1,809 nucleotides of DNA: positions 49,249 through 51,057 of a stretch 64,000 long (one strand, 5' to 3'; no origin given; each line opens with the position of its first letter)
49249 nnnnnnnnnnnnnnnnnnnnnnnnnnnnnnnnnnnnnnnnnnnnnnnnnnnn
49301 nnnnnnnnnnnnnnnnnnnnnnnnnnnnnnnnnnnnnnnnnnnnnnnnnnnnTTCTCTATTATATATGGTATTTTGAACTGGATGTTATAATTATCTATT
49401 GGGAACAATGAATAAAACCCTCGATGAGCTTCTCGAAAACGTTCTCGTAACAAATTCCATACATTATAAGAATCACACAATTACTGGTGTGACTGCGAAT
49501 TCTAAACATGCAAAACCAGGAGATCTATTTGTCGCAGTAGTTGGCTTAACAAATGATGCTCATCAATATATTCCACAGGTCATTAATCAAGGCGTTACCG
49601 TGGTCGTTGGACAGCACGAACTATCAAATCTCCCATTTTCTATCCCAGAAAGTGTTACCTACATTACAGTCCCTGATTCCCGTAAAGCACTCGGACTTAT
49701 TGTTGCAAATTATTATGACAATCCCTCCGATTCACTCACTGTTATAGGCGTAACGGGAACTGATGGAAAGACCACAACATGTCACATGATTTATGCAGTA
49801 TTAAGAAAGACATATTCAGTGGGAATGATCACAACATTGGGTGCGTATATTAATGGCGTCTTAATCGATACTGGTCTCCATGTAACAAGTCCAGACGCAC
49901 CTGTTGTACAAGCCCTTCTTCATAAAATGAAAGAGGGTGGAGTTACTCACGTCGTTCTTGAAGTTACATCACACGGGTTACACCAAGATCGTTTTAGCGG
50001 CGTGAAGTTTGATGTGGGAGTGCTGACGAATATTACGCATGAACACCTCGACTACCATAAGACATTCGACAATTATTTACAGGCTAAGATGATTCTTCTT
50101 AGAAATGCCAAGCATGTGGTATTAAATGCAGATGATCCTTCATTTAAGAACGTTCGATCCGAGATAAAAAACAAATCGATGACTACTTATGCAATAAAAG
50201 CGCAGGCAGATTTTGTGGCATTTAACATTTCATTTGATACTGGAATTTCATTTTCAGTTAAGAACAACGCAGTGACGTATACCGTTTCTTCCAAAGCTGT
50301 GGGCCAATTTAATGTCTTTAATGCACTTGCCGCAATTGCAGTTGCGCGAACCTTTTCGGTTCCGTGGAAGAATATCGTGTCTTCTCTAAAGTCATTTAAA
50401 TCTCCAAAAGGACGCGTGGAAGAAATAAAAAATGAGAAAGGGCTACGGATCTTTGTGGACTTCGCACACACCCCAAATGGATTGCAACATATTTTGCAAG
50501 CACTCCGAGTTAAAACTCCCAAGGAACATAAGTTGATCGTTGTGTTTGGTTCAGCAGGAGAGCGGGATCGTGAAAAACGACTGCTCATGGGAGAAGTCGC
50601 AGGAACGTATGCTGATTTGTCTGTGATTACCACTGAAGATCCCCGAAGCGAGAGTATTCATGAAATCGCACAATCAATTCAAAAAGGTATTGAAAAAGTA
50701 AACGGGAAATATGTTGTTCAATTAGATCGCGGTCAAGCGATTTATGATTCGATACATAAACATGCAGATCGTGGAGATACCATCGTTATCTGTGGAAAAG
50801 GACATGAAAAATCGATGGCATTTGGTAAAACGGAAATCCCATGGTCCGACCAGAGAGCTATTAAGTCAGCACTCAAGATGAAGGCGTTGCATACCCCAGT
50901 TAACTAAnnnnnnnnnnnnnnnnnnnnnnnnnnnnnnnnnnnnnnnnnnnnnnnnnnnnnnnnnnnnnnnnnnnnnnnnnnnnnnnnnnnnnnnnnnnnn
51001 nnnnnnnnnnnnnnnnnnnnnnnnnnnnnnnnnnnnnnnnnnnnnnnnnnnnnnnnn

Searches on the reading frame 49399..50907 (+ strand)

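Call 82: search_protein_families(library=pfam, proteins=[window:49399-50907:+], max_evalue=0.0001)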
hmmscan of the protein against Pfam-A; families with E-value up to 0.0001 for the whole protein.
window:49399-50907:+ (502 aa): 3 families
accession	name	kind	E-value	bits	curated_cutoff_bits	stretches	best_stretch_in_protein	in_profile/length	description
PF08245.18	Mur_ligase_M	-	2.3e-51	175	24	1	118-316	1-200/200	Mur ligase middle domain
PF02875.26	Mur_ligase_C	-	4.9e-27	95.7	28.4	1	338-468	1-127/127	Mur ligase, glutamate ligase domain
PF01225.30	Mur_ligase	-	7.9e-07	29.8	21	1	27-106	1-95/95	Mur ligase family, catalytic domain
